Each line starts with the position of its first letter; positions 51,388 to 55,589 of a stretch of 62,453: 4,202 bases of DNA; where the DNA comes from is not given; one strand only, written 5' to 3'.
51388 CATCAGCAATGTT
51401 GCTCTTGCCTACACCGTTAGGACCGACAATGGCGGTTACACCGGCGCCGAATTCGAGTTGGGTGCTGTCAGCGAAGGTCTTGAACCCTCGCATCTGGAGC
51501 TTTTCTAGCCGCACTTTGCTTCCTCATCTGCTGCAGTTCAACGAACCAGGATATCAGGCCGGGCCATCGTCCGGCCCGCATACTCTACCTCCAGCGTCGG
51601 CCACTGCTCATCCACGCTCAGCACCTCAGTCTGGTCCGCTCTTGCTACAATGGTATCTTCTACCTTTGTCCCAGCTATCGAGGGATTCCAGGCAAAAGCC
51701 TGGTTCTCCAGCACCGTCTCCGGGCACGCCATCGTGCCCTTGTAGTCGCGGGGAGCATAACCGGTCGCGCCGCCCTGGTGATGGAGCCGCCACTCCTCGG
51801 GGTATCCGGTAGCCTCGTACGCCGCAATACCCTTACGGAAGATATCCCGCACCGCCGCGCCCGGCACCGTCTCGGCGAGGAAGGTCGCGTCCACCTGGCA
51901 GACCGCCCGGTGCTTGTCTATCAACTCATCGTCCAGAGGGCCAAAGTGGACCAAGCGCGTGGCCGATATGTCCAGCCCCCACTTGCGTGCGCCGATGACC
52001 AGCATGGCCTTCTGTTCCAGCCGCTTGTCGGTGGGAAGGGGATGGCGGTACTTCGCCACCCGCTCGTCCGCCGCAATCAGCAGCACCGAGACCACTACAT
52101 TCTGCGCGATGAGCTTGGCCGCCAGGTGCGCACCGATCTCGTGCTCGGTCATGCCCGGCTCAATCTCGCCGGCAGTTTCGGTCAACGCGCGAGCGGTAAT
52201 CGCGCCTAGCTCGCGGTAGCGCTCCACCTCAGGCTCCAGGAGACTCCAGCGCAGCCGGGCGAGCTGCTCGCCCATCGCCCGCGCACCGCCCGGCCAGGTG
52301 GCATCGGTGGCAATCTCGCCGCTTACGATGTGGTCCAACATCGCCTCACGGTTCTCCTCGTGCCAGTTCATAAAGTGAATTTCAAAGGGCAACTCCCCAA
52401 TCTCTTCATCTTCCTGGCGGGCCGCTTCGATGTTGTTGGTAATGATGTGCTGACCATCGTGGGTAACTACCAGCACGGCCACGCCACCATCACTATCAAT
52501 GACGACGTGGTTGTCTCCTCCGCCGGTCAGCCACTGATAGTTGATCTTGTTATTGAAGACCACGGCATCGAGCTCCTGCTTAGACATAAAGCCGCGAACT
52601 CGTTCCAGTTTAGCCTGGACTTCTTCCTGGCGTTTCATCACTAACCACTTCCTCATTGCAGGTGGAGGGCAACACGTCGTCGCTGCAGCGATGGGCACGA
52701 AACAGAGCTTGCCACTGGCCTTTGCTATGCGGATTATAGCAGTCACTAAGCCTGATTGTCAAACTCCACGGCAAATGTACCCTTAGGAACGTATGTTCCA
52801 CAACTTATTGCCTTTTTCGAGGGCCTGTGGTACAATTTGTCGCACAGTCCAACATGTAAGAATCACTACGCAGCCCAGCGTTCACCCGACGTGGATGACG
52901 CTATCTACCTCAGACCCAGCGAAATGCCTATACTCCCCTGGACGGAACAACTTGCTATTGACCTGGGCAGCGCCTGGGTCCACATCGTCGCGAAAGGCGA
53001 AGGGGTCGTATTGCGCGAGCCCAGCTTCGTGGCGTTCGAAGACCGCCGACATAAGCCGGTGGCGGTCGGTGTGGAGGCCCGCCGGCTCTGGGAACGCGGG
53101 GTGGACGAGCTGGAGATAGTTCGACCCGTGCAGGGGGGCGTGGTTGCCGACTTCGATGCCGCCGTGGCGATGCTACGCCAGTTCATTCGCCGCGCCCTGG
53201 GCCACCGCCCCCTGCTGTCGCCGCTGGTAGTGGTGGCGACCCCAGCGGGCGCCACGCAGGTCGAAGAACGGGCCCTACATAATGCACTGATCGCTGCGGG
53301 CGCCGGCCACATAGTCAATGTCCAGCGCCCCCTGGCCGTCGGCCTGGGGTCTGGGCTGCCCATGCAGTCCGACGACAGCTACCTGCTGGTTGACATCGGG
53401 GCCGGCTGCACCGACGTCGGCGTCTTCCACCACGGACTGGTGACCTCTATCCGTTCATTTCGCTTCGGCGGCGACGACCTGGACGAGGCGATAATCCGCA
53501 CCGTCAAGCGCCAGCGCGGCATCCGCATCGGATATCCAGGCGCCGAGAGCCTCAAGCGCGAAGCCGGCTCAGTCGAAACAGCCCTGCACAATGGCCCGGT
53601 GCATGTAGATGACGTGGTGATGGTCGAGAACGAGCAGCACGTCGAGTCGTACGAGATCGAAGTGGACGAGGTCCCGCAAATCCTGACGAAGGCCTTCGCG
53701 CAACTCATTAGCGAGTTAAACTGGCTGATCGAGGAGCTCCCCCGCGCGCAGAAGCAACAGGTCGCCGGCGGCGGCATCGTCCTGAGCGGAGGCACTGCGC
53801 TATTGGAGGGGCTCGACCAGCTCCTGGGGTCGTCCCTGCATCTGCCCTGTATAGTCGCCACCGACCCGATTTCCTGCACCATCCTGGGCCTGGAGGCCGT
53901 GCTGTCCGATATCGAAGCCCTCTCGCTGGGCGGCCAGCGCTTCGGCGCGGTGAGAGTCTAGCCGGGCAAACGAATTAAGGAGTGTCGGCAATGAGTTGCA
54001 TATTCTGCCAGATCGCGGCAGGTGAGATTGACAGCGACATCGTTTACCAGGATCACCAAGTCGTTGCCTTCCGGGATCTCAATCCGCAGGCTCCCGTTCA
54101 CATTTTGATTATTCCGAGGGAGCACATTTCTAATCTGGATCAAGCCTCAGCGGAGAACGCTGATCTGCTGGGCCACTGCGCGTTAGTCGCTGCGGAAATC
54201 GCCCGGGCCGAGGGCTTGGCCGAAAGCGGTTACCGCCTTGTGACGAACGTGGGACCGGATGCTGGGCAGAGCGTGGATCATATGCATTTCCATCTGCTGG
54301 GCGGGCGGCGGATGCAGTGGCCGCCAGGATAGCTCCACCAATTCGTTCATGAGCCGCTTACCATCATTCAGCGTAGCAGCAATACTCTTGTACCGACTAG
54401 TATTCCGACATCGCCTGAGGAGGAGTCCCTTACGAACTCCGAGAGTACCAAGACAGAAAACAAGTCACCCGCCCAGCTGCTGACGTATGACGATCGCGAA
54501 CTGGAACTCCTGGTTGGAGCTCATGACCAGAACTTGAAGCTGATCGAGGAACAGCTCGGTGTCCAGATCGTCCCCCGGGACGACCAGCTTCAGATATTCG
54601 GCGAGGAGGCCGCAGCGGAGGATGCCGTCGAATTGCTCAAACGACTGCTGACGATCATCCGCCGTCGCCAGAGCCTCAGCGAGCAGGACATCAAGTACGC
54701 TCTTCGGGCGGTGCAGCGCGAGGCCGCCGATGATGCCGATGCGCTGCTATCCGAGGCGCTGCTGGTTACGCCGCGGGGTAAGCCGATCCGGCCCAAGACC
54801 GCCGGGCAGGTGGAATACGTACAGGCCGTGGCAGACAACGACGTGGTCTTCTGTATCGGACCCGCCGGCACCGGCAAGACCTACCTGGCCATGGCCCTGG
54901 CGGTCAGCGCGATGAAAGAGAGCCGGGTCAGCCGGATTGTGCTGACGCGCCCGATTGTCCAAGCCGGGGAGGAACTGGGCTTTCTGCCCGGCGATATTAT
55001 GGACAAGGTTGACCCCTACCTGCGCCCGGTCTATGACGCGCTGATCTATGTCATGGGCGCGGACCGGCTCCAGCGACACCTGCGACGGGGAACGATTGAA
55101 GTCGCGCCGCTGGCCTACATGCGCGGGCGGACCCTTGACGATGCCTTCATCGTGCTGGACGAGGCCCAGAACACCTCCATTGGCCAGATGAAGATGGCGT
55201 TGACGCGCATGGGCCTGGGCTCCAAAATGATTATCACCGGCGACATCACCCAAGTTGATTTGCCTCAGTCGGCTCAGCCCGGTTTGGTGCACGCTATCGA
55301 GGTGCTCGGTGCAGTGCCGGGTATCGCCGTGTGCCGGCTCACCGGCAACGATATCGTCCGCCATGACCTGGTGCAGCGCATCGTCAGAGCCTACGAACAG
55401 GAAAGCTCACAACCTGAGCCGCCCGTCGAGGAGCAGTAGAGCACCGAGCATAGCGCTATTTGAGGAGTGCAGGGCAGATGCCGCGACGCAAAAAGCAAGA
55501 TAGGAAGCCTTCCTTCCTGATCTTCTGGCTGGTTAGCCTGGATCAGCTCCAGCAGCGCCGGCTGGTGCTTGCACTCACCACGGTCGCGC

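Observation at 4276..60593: Five co-oriented copies of a ~226-bp, TA-flanked, TIR-bounded intergenic element (MITE-like family)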

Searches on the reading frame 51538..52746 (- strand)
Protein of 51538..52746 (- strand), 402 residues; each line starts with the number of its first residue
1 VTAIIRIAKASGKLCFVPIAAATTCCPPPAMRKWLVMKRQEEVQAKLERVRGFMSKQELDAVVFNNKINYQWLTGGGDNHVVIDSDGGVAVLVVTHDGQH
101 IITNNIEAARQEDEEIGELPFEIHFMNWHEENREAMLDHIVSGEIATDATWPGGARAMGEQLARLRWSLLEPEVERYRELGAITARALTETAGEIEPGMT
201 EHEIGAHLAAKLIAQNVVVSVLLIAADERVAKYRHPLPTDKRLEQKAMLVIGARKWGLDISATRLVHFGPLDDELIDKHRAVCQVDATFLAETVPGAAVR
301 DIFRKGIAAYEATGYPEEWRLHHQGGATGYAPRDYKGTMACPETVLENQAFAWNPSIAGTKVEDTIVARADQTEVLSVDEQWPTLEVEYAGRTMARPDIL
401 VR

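Call 30: search_protein_families(library=pfam, proteins=[window:51538-52746:-])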
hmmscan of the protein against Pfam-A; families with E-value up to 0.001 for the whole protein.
window:51538-52746:- (402 aa): 2 families
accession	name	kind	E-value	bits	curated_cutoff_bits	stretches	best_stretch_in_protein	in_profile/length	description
PF00557.29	Peptidase_M24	-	2.9e-10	40.7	23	1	175-367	1-205/208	Metallopeptidase family M24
PF01321.24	Creatinase_N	-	3.7e-10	40.9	22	1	47-179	2-127/128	Creatinase/Prolidase N-terminal domain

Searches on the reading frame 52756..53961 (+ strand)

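Call 30: search_protein_families(library=pfam, proteins=[window:52756-53961:+])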
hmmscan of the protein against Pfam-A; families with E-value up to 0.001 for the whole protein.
window:52756-53961:+ (401 aa): 6 families
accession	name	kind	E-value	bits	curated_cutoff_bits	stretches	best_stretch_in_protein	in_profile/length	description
PF06723.19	MreB_Mbl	-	1.6e-74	251.2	27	1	64-389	2-325/327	MreB/Mbl protein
PF00022.25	Actin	-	1.1e-11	44.4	27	1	68-253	9-190/410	Actin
PF14450.12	FtsA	-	9e-10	39.4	31.8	1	211-368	2-110/127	Cell division protein FtsA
PF25216.1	Volactin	-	4.6e-08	33.3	35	1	98-361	55-291/321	Volactin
PF11104.14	PilM_2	-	2.1e-06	27.4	27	0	201-249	173-222/340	Type IV pilus assembly protein PilM;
PF00012.26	HSP70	-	0.00071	18.3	20.6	0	158-252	136-236/599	Hsp70 protein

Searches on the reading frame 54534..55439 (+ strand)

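Call 30: search_protein_families(library=pfam, proteins=[window:54534-55439:+])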
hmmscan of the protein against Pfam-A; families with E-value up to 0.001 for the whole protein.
window:54534-55439:+ (301 aa): 7 families
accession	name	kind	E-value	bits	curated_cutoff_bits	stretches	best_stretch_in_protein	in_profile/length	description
PF02562.22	PhoH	-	1.1e-89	299.8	27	1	85-288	2-205/205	PhoH-like protein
PF13245.12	AAA_19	-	9.8e-08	32.7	25.1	1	93-241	2-129/134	AAA domain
PF13604.12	AAA_30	-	5e-07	30.1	27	1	90-241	4-128/191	AAA domain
PF01695.23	IstB_IS21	-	1.7e-05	24.8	24.1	1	99-130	89-120/238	IstB-like ATP binding protein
PF13401.12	AAA_22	-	0.00012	22.8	27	0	103-221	6-103/130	AAA domain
PF20720.3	nSTAND3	-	0.00013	22.2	27.2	1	94-130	9-45/155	Novel STAND NTPase 3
PF00270.35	DEAD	-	0.00072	19.8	26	0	90-140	2-53/167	DEAD/DEAH box helicase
